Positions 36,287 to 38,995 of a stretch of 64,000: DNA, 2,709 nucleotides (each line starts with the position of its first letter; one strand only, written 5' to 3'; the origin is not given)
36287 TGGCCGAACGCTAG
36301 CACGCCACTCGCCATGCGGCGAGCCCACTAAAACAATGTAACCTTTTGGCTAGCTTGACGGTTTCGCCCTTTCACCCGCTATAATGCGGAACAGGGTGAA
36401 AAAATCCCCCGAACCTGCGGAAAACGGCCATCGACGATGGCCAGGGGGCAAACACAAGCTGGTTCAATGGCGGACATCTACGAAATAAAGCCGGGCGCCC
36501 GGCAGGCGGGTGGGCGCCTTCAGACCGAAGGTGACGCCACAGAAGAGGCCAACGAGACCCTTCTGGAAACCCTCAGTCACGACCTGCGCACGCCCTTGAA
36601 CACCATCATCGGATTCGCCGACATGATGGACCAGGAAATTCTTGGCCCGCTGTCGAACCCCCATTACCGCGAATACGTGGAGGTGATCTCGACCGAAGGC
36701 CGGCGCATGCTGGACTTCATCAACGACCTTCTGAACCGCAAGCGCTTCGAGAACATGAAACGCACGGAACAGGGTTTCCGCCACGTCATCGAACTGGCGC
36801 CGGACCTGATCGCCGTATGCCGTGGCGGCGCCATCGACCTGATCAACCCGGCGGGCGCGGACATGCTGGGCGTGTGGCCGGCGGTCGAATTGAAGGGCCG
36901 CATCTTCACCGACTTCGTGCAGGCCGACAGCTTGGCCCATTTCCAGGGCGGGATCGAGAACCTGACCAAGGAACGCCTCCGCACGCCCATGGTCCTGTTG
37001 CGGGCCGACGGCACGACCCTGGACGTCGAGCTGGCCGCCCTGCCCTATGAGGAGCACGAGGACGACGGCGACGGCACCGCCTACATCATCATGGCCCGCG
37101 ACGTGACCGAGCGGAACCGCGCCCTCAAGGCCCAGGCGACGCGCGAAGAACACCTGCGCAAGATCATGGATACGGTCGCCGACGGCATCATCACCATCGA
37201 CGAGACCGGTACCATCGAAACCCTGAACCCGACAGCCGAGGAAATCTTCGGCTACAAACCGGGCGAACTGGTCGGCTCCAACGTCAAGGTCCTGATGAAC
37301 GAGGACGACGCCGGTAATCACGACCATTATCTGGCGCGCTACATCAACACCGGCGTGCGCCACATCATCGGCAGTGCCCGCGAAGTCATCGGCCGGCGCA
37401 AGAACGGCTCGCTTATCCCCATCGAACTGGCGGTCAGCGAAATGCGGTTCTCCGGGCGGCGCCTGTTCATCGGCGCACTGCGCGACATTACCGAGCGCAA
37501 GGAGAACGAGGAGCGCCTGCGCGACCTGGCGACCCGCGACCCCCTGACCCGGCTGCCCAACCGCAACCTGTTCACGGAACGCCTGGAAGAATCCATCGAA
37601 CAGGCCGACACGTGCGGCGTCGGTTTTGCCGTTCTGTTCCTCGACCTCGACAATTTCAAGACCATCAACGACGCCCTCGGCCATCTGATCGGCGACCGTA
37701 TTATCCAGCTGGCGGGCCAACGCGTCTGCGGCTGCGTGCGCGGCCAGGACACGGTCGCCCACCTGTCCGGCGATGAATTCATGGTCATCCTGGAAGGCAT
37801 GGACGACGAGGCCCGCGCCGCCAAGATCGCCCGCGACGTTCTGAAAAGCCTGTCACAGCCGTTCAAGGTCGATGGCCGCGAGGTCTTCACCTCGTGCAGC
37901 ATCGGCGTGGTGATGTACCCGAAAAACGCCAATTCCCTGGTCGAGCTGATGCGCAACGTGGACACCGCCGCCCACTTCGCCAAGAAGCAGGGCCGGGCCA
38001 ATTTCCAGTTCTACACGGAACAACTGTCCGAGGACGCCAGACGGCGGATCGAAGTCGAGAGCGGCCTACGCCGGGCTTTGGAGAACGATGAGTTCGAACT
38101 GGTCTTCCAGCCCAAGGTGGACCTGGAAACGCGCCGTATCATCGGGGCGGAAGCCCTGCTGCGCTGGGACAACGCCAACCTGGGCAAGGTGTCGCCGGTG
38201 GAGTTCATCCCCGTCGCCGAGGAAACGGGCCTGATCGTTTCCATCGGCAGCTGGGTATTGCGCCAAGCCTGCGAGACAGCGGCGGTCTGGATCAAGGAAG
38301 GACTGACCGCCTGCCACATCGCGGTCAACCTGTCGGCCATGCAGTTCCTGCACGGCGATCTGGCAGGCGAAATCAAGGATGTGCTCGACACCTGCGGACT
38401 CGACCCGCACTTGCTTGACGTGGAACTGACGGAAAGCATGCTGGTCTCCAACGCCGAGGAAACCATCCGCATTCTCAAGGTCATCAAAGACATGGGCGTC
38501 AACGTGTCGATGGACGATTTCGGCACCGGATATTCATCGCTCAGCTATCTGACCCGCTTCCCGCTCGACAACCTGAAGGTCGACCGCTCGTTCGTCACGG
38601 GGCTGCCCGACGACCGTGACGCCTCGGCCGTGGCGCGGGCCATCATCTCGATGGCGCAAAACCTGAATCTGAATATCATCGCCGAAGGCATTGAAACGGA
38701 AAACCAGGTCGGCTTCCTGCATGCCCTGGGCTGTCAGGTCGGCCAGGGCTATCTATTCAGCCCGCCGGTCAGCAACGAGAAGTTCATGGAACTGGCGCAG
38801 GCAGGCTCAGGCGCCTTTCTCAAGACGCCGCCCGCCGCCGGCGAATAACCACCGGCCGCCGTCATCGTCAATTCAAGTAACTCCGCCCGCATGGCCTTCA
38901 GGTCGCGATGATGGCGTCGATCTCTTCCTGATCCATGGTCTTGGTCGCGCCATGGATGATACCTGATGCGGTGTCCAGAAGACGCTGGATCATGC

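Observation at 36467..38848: PleC/DivJ-type phosphotransfer domain without a kinase, wired directly to a diguanylate cyclase/phosphodiesterase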

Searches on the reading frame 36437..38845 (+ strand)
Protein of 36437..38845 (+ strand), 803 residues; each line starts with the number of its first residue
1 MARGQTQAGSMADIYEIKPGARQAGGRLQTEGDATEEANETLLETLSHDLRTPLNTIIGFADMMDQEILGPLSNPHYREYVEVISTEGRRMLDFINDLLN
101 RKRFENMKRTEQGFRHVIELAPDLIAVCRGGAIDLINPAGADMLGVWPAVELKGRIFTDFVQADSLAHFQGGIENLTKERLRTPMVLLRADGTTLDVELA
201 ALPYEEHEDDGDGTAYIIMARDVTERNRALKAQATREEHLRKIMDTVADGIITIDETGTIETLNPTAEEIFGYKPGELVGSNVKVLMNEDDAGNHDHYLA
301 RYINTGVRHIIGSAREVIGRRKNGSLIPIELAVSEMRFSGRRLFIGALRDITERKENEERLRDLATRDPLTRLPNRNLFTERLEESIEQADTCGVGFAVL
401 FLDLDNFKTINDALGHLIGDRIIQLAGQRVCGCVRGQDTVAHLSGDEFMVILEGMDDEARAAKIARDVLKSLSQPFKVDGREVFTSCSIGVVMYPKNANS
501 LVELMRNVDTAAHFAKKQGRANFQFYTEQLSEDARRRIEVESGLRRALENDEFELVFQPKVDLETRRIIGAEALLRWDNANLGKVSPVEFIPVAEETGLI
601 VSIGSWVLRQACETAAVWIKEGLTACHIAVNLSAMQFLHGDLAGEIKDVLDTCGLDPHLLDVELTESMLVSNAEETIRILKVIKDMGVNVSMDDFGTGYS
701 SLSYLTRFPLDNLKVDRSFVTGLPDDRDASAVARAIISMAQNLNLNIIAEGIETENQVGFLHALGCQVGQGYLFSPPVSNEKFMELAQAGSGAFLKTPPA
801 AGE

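Call 3: search_protein_families(library=pfam, proteins=[window:36437-38845:+], max_evalue=1)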
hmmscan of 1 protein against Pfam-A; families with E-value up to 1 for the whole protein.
window:36437-38845:+ (803 aa): 10 families
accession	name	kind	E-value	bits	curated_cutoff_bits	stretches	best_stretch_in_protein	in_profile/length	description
PF00563.25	EAL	-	7.9e-70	235.3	31.3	1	544-777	4-236/236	EAL domain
PF00990.26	GGDEF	-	2.2e-43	148.2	23.8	1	365-521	1-160/161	Diguanylate cyclase, GGDEF domain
PF13426.13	PAS_9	-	1.2e-24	87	27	2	249-353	2-103/103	PAS domain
PF00989.32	PAS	-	1.1e-21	77.4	22.6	2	238-351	1-113/113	PAS fold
PF13188.13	PAS_8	-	5.8e-17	61.4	21.8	2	238-294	1-54/65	PAS domain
PF08448.16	PAS_4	-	4.4e-16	59.5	23.1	2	245-356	2-110/110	PAS fold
PF00512.31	HisKA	-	8.2e-16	58.3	26.9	1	39-105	2-64/66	His Kinase A (phospho-acceptor) domain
PF24820.1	Diguanyl_cycl_sensor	-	7.1e-14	52.1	28.1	2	244-350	2-109/109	Diguanylate cyclase-like sensor domain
PF08447.18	PAS_3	-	0.00021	21.9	25.6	1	262-330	3-69/89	PAS fold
PF12860.13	PAS_7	-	0.032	14.8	27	1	245-359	2-115/115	PAS fold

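Call 4: search_protein_families(library=ncbifam, proteins=[window:36437-38845:+], max_evalue=0.1)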
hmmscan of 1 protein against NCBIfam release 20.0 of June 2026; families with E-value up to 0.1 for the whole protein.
window:36437-38845:+ (803 aa): 67 families (the best 25 are shown)
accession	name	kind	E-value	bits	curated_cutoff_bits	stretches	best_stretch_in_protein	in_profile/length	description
NF045675.1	PhdiestaseDibA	equivalog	1.7e-157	525.5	980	1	216-782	53-620/623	phosphodiesterase DibA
NF007474.0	PRK10060.1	equivalog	8.6e-132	440.6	782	1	242-784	115-651/663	cyclic di-GMP phosphodiesterase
NF053781.1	cdiGMPphdstlr2612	equivalog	3.7e-119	399.2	1600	1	217-786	694-1264/1268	Tlr1612 family c-di-GMP phosphodiesterase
NF008467.0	PRK11359.1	equivalog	3.7e-114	382.4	857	2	353-782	364-787/800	oxygen-sensing cyclic-di-GMP phosphodiesterase DosP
NF052458.1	PhdiestGepA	equivalog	1.9e-104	350.5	1200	1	355-782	415-836/840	phosphodiesterase GepA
NF008807.1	PRK11829.1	equivalog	3.7e-91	306.2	733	1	360-784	237-659/670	biofilm formation regulator HmsP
NF007298.0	PRK09776.1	equivalog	1.6e-70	238.3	1135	1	206-785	523-1104/1111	diguanylate cyclase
NF052596.1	RR_EAL_PvrR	equivalog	2.8e-47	161.2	580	1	529-788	130-390/398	response regulator cyclic di-GMP phosphodiesterase PvrR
NF007839.0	PRK10551.1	equivalog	5.2e-47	160.6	461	1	540-788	264-511/518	cyclic di-GMP phosphodiesterase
TIGR00229.1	sensory_box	domain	1.7e-44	150.9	22.9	2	235-361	2-126/126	PAS domain S-box protein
NF007423.1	PRK09966.1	equivalog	3.3e-44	151.4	325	1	355-512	229-386/390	diguanylate cyclase DgcN/YfiN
NF041777.1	sens_FixL_Rhizob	equivalog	7.5e-40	137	850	1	214-365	99-250/485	sensor protein FixL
NF045673.1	c-di-GMPRcptLapD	equivalog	2e-39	135.4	1020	1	352-778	223-645/647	cyclic di-GMP receptor LapD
TIGR00254.1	GGDEF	domain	3.5e-37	127.7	37.4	1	362-523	2-164/168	diguanylate cyclase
NF008281.1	PRK11059.1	equivalog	1.9e-34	118.9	663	1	360-778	216-630/633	RNase E specificity factor CsrD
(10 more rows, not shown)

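Call 6: find_homologous_proteins(query=window:36437-38845:+, region=1-240)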
Query window:36437-38845:+, residues 1-240 (240 aa): 2751 proteins with E <= 0.001 among 6644 candidates; the best 120 are listed.
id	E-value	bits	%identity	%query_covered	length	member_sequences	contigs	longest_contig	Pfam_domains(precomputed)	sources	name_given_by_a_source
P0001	4.8e-147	506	100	96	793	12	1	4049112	PF13426.14,PF13188.14,PF24820.2,PF08448.17,PF00512.32,PF00563.26,PF00989.32,PF00990.27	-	-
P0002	1.1e-146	504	99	96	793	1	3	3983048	PF13426.14,PF13188.14,PF24820.2,PF08448.17,PF00512.32,PF00563.26,PF00989.32,PF00990.27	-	-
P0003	4.0e-146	503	99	96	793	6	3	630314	PF13426.14,PF13188.14,PF24820.2,PF08448.17,PF00512.32,PF00563.26,PF00989.32,PF00990.27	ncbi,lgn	ncbi:MAG: EAL domain-containing protein [Rhodospirillales bacterium]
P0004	4.0e-143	493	97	96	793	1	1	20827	PF13426.14,PF13188.14,PF24820.2,PF08448.17,PF00512.32,PF00563.26,PF00989.32,PF00990.27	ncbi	ncbi:MAG: EAL domain-containing protein [Rhodospirillales bacterium]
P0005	9.7e-143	491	96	96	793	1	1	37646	PF08447.19,PF13426.14,PF13188.14,PF24820.2,PF08448.17,PF00512.32,PF00563.26,PF00989.32,PF00990.27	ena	-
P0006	6.1e-142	489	96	96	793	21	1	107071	PF08447.19,PF13426.14,PF13188.14,PF24820.2,PF08448.17,PF00512.32,PF00563.26,PF00989.32,PF00990.27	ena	-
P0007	3.0e-141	487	95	96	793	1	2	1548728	PF08447.19,PF13426.14,PF13188.14,PF24820.2,PF08448.17,PF00512.32,PF00563.26,PF00989.32,PF00990.27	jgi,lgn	jgi:diguanylate cyclase (GGDEF)-like protein/PAS domain S-box-containing protein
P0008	2.8e-140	483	96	96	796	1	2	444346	PF13426.14,PF13188.14,PF24820.2,PF08448.17,PF00512.32,PF00563.26,PF00989.32,PF00990.27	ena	-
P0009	2.9e-134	464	92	96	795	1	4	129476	PF08447.19,PF13426.14,PF13188.14,PF24820.2,PF08448.17,PF00512.32,PF00563.26,PF00989.32,PF00990.27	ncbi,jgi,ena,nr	ncbi:MAG: diguanylate cyclase [Rhodospirillales bacterium CG15_BIG_FIL_POST_REV_8_21_14_020_66_15]|n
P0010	2.7e-127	441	88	96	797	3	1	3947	PF08447.19,PF13426.14,PF13188.14,PF24820.2,PF08448.17,PF00512.32,PF00563.26,PF00989.32,PF00990.27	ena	-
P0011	3.5e-127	441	87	96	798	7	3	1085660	PF13426.14,PF13188.14,PF24820.2,PF08448.17,PF00512.32,PF00563.26,PF00989.32,PF00990.27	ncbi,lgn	ncbi:MAG: EAL domain-containing protein [Rhodospirillales bacterium]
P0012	6.0e-125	433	87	96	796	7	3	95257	PF13426.14,PF13188.14,PF24820.2,PF08448.17,PF00512.32,PF00563.26,PF00989.32,PF00990.27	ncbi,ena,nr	ncbi:MAG: diguanylate cyclase [Rhodospirillaceae bacterium]|nr:diguanylate cyclase [Rhodospirillacea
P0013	1.8e-105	370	75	96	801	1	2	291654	PF08447.19,PF13426.14,PF13188.14,PF24820.2,PF08448.17,PF00512.32,PF00563.26,PF00989.32,PF00990.27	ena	-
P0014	7.5e-103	361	72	96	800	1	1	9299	PF08447.19,PF13426.14,PF13188.14,PF24820.2,PF08448.17,PF00512.32,PF00563.26,PF00989.32,PF00990.27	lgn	-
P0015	1.7e-95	337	69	96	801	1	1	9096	PF13426.14,PF13188.14,PF24820.2,PF08448.17,PF00512.32,PF00563.26,PF00989.32,PF00990.27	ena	-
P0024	2.1e-74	268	55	96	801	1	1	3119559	PF13426.14,PF13188.14,PF24820.2,PF08448.17,PF00512.32,PF00563.26,PF00989.32,PF00990.27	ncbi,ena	-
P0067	1.3e-68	249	55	88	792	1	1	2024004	PF08447.19,PF13426.14,PF13188.14,PF24820.2,PF08448.17,PF00512.32,PF00563.26,PF00989.32,PF00990.27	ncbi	-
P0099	1.5e-56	210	50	88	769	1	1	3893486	PF13426.14,PF13188.14,PF08448.17,PF00512.32,PF00563.26,PF00989.32,PF00990.27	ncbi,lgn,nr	ncbi:EAL domain-containing protein [Thalassospiraceae bacterium LMO-JJ14]|nr:EAL domain-containing p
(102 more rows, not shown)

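Call 22: find_related_loci(query=A1, collection=genome_contigs, flank=6000)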
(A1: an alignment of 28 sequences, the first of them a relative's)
Query A1 (793 aa) in genome_contigs; peptide patterns used: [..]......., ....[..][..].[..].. (x = any residue, [..] = any of these).
600 stretches matched a pattern (row limit reached: there are more); 596 encode a relative of the query (tblastn E <= 1e-3); the best 80 are kept; 80 distinct loci.
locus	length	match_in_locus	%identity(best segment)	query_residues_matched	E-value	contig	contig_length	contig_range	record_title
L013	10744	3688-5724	36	97-784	3e-145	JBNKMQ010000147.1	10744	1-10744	MAG: Sedimenticolaceae bacterium isolate H1.bin.14.orig k141_1215386, whole genome shotgun sequence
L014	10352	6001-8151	36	69-781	1e-134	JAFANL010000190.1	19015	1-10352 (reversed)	MAG: Aquitalea sp. isolate CP_BE_RX_R2_19 BE_RX_R2_k147_1543143, whole genome shotgun sequence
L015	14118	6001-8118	39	179-783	2e-133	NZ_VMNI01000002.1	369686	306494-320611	Denitromonas ohlonensis strain SFB-1 k141_74, whole genome shotgun sequence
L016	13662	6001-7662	37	224-778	8e-132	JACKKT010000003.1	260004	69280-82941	MAG: Kordiimonadaceae bacterium isolate HK-STAS-PROT-72 HK-STAS-PROT-72_3, whole genome shotgun sequence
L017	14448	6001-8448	39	77-773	5e-133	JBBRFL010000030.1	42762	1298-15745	MAG: Thermoanaerobaculia bacterium isolate Co_metawrap_2567 Cmw_2567_k141_16728416_length_42762_cov_20.9301, whole genom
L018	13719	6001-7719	41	212-778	5e-131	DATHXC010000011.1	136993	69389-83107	MAG TPA_asm: Methylophilaceae bacterium isolate SMAG_U16175 k141_555337, whole genome shotgun sequence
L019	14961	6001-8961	40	208-780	4e-130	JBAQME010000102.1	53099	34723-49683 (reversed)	MAG: Methylotenera sp. isolate MFD12022_ilm_asm_bin7 k127_24865, whole genome shotgun sequence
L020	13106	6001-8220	39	165-768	2e-129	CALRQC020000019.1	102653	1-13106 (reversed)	MAG: Azospirillum sp. RU38E isolate JJ-LAS318-81-1-m1-bin306 genome assembly, contig: JJ-LAS318-81-C46, whole genome sho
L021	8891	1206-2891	40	233-793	4e-129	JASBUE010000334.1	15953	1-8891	MAG: Candidatus Tenderia sp. isolate BWSM_60 k141_1734761, whole genome shotgun sequence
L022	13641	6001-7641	40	227-781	3e-127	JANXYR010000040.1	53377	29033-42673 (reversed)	MAG: Geobacteraceae bacterium isolate GL140_3_metabat_67 GL140_3_k141_3385697, whole genome shotgun sequence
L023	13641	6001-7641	39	233-781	5e-127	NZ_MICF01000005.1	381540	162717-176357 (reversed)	MAG: Sulfurimonas sp. RIFOXYD12_FULL_33_39 rifoxyd3_full_scaffold_2, whole genome shotgun sequence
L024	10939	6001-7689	41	207-779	2e-127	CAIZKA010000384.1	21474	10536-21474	MAG: uncultured beta proteobacterium isolate Loc090519-8m_bin-0150 genome assembly, contig: bin-0150:384/585, whole geno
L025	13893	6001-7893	38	173-770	5e-125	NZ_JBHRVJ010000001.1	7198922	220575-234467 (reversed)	Rugamonas sp. CCM 8940 GCM70018930_2, whole genome shotgun sequence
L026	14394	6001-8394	38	126-776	1e-124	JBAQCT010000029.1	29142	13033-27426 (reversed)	MAG: Gallionella sp. isolate MFD12004_ilm_asm_bin33 k127_137138, whole genome shotgun sequence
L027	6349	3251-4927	39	206-770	3e-124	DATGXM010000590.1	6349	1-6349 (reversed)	MAG TPA_asm: Azonexus sp. isolate SMAG_U10609 k141_502883, whole genome shotgun sequence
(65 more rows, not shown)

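Call 23: find_encoding_contigs(protein=P0099, flank=6000, max_places=2)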
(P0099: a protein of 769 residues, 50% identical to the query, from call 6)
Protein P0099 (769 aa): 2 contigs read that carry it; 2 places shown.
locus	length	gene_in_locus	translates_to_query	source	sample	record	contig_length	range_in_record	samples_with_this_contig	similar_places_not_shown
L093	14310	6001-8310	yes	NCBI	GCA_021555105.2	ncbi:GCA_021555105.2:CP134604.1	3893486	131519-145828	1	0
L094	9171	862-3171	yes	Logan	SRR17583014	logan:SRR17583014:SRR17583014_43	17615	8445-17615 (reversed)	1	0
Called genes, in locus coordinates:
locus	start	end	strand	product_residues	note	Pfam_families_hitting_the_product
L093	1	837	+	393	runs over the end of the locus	PF02749:QRPTase_N (faint)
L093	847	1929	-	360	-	-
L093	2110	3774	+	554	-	PF00795:CN_hydrolase, PF02540:NAD_synthase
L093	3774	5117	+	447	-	PF01921:tRNA-synt_1f (faint), PF01406:tRNA-synt_1e, PF09334:tRNA-synt_1g (faint), PF23493:CysS_C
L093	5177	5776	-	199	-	PF00551:Formyl_trans_N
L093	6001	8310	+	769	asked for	PF00512:HisKA, PF08448:PAS_4 (faint), PF13426:PAS_9 (weak), PF00989:PAS, PF13188:PAS_8 (weak), PF13426:PAS_9, PF00990:GGDEF, PF00563:EAL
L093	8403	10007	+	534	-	PF00682:HMGL-like, PF22617:HCS_D2, PF08502:LeuA_dimer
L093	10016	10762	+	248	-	PF00588:SpoU_methylase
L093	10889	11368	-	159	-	PF04828:GFA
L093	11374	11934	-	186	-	PF03232:COQ7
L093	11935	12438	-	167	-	PF02600:DsbB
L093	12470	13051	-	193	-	PF09335:VTT_dom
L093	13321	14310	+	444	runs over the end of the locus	PF00069:Pkinase, PF07714:PK_Tyr_Ser-Thr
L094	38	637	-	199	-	PF00551:Formyl_trans_N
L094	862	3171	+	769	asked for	PF00512:HisKA, PF08448:PAS_4 (faint), PF13426:PAS_9 (weak), PF00989:PAS, PF13188:PAS_8 (weak), PF13426:PAS_9, PF00990:GGDEF, PF00563:EAL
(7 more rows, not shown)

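Call 24: find_encoding_contigs(protein=P0067, flank=6000, max_places=2)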
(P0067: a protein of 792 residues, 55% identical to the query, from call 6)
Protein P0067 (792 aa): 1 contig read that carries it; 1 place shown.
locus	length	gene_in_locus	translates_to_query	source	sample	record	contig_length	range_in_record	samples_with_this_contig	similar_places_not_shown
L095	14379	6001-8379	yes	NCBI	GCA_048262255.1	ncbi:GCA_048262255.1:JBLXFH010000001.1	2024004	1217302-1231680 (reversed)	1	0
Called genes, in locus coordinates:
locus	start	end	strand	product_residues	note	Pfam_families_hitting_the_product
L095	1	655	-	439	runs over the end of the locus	-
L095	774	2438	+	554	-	PF00795:CN_hydrolase, PF02540:NAD_synthase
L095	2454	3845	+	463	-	PF01406:tRNA-synt_1e, PF01921:tRNA-synt_1f (faint), PF09334:tRNA-synt_1g (faint), PF00133:tRNA-synt_1 (weak), PF09190:DALR_2 (weak), PF23493:CysS_C (weak)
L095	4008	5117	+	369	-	PF13487:HD_5, PF01966:HD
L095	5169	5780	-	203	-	PF00551:Formyl_trans_N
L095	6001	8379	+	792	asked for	PF00512:HisKA, PF00989:PAS (weak), PF00989:PAS, PF08448:PAS_4 (weak), PF13188:PAS_8, PF13426:PAS_9, PF00990:GGDEF, PF00563:EAL, +2 more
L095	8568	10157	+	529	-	PF00682:HMGL-like, PF22617:HCS_D2, PF08502:LeuA_dimer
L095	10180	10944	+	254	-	PF00588:SpoU_methylase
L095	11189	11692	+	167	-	-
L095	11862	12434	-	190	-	PF03232:COQ7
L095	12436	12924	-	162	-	PF02600:DsbB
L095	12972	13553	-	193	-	PF09335:VTT_dom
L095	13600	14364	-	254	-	PF00106:adh_short, PF08659:KR, PF13561:adh_short_C2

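Call 25: find_encoding_contigs(protein=P0024, flank=6000, max_places=2)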
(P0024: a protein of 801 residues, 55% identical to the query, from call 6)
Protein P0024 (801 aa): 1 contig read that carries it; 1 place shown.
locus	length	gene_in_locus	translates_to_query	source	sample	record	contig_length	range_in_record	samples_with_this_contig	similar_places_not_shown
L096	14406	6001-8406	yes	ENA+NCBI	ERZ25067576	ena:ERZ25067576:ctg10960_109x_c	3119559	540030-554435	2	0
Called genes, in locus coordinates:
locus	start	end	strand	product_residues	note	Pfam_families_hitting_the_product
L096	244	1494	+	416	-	PF06850:PHB_depo_C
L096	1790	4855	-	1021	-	PF22240:ISP_coupler, PF02384:N6_Mtase, PF07669:Eco57I, PF18135:Type_ISP_C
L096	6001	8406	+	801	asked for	PF00512:HisKA, PF00989:PAS (weak), PF08448:PAS_4 (faint), PF00989:PAS, PF13188:PAS_8 (weak), PF13426:PAS_9, PF00990:GGDEF, PF00563:EAL, +1 more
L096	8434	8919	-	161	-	-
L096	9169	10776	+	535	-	PF00682:HMGL-like, PF22617:HCS_D2, PF08502:LeuA_dimer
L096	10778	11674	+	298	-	PF00588:SpoU_methylase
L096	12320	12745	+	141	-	PF12762:DDE_Tnp_IS1595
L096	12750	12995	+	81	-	PF12762:DDE_Tnp_IS1595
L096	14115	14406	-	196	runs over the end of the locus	PF12762:DDE_Tnp_IS1595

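Call 47: predict_structure(alignment_id=A2)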
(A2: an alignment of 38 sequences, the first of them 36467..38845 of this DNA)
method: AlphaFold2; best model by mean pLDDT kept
length: 793 residues; sequences in the alignment: 38
mean_pLDDT: 78.2   pTM: 0.53
mean pLDDT of the five models: 78.2, 76.2, 75.2, 74.8, 72.9
residues with pLDDT >= 90: 192; 70-90: 416; 50-70: 96; < 50: 89
segments of 3 or more residues with pLDDT < 50: 1-36, 88-111, 197-200, 222-231, 787-793
pLDDT, mean of each block of 10 residues (from residue 1): 25 32 45 49 58 57 67 62 53 32 40 76 79 74 83 80 71 78 80 62 74 59 46 59 87 86 87 86 79 72 81 89 82 86 83 85 91 92 91 89 86 93 92 92 90 93 89 90 91 90 85 89 85 89 93 91 92 88 88 93 94 91 81 92 94 75 78 92 70 66 86 82 79 87 88 89 90 90 58 36
secondary structure, 60 per line:
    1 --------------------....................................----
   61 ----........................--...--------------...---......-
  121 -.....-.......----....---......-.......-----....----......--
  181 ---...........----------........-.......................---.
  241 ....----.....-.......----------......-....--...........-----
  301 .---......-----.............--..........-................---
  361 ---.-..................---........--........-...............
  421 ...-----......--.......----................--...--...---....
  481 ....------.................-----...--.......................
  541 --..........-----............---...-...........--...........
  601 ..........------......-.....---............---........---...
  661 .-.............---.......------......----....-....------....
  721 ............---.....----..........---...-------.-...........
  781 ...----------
elements in order (helices of 4 or more, strands of 3 or more residues): H21-56 H65-88 E114-119 E122-126 H128-134 H139-142 H147-150 H153-159 H165-168 E173-178 E184-194 E205-212 H214-236 E240-244 E249-253 H255-261 H273-276 H279-282 H285-295 E305-310 E316-328 E331-340 H342-356 H366-383 E387-394 H397-404 H406-423 E429-434 E437-443 H448-463 E466-468 E471-473 E477-484 H491-507 E513-515 H518-540 E543-552 E558-569 E573-575 H577-587 H590-610 E617-622 H624-628 H632-643 E650-654 H658-661 H663-675 E679-685 H692-697 E702-705 H707-710 H717-732 E736-740 H745-754 E758-760 H770-783

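Call 59: fold_search(model_id=the predicted structure, library=pdb)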
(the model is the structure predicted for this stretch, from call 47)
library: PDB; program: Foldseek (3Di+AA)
matches with E <= 10: 1268; with E <= 0.001: 632
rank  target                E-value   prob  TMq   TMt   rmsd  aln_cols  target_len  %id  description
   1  9cmf_A                1.5e-49  1.00  0.36  0.37  32.9       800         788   22  Substrate bound DosP (released 2024-11-20)
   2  9bkv_A                6.3e-47  1.00  0.34  0.34  31.1       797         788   22  DosP R97A bent form (released 2024-11-20)
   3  4rnh                  1.4e-45  1.00  0.35  0.62  14.0       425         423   46  PaMorA tandem diguanylate cyclase - phosphodiesterase, c-di-GMP complex (released 2014-11-19)
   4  9bgv_A                1.9e-45  1.00  0.35  0.35  33.0       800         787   22  DosP R97A straight form (released 2024-11-20)
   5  9ce0_B                4.1e-45  1.00  0.35  0.36  26.6       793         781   23  DosP Apo Bent form (released 2024-11-20)
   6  9bkv_B                6.3e-45  1.00  0.35  0.35  27.5       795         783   22  DosP R97A bent form (released 2024-11-20)
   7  5m3c_B                9.1e-45  1.00  0.43  0.74   5.4       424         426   44  Structure of the hybrid domain (GGDEF-EAL) of PA0575 from Pseudomonas aeruginosa PAO1 at 2.8 Ang. with GTP and Ca2+ bo (released 2017-12-20)
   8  4rnf                  1.1e-44  1.00  0.36  0.64  13.7       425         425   46  PaMorA tandem diguanylate cyclase - mutant phosphodiesterase, apo form (released 2014-11-19)
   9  5m3c_A                4.3e-43  1.00  0.39  0.65   6.7       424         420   43  Structure of the hybrid domain (GGDEF-EAL) of PA0575 from Pseudomonas aeruginosa PAO1 at 2.8 Ang. with GTP and Ca2+ bo (released 2017-12-20)
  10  5xgb                  4.3e-43  1.00  0.31  0.44  28.8       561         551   29  Crystal structure of the PAS-GGDEF-EAL domain of PA0861 from Pseudomonas aeruginosa (released 2017-12-20)
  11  9cdr_A                3.4e-42  1.00  0.35  0.35  31.1       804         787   23  DosP Apo straight form (released 2024-11-20)
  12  5xge                  7.0e-42  1.00  0.32  0.45  28.8       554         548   28  Crystal structure of the PAS-GGDEF-EAL domain of PA0861 from Pseudomonas aeruginosa in complex with cyclic di-GMP (released 2017-12-20)
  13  5xgd                  1.0e-41  1.00  0.32  0.45  28.5       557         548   28  Crystal structure of the PAS-GGDEF-EAL domain of PA0861 from Pseudomonas aeruginosa in complex with GTP (released 2017-12-20)
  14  4rni_A                1.1e-25  1.00  0.30  0.92   2.0       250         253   49  PaMorA dimeric phosphodiesterase. apo form (released 2014-11-19)
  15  8arv_B                2.2e-25  1.00  0.31  0.94   1.5       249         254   42  Structure of the EAL domain of BifA from Pseudomonas aeruginosa (released 2023-04-12)
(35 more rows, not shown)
